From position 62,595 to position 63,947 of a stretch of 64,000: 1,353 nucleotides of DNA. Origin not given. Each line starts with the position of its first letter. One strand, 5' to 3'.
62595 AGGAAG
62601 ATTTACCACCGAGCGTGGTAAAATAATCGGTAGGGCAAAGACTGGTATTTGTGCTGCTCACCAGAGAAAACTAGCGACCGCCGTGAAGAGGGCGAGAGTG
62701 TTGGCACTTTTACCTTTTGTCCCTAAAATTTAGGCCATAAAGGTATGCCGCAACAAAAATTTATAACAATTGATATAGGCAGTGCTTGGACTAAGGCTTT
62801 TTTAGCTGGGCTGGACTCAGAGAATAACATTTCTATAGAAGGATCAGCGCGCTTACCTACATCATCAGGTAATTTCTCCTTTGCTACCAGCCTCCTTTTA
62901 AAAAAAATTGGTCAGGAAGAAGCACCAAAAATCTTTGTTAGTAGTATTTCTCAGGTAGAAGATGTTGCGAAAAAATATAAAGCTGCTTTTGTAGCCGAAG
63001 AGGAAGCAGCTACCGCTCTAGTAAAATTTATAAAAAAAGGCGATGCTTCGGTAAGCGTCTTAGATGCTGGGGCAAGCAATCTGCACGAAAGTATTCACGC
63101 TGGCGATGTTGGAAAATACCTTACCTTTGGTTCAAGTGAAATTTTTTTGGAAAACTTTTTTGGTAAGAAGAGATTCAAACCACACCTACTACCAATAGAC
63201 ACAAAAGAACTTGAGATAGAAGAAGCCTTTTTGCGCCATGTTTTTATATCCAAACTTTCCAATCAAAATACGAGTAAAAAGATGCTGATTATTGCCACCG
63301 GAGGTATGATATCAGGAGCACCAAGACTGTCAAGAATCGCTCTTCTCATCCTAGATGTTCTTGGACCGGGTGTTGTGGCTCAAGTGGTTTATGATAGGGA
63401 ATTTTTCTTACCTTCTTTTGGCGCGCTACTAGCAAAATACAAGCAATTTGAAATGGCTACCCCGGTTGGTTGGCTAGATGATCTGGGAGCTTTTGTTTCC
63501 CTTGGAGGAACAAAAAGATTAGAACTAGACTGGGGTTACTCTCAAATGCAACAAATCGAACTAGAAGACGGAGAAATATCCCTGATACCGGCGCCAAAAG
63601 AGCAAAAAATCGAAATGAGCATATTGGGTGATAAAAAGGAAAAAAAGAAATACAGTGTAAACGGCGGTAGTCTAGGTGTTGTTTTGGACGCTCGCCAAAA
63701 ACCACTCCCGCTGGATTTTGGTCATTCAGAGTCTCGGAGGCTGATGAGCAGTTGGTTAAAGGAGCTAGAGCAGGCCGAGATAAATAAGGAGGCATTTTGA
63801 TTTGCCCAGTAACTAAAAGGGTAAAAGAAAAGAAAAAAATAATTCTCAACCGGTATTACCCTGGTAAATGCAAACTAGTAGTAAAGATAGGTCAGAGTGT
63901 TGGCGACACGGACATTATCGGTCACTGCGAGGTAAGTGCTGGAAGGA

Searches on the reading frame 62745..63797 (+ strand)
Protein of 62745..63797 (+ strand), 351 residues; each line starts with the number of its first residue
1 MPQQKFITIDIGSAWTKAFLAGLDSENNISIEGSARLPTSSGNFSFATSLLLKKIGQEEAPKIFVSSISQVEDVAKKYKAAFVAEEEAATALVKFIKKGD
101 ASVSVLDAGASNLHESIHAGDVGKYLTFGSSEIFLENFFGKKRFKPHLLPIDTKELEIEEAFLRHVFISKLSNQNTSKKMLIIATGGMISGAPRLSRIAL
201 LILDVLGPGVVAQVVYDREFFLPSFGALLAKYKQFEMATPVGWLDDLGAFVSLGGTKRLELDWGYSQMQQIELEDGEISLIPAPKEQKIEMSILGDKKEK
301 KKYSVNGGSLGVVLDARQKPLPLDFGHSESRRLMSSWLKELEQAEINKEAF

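Call 106: search_protein_families(library=pfam, proteins=[window:62745-63797:+], max_evalue=0.001)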
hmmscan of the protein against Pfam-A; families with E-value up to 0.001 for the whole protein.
window:62745-63797:+ (351 aa): 1 family
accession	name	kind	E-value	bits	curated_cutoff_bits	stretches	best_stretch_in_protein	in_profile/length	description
PF13941.12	MutL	-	2.1e-05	24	27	0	177-234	378-440/450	MutL protein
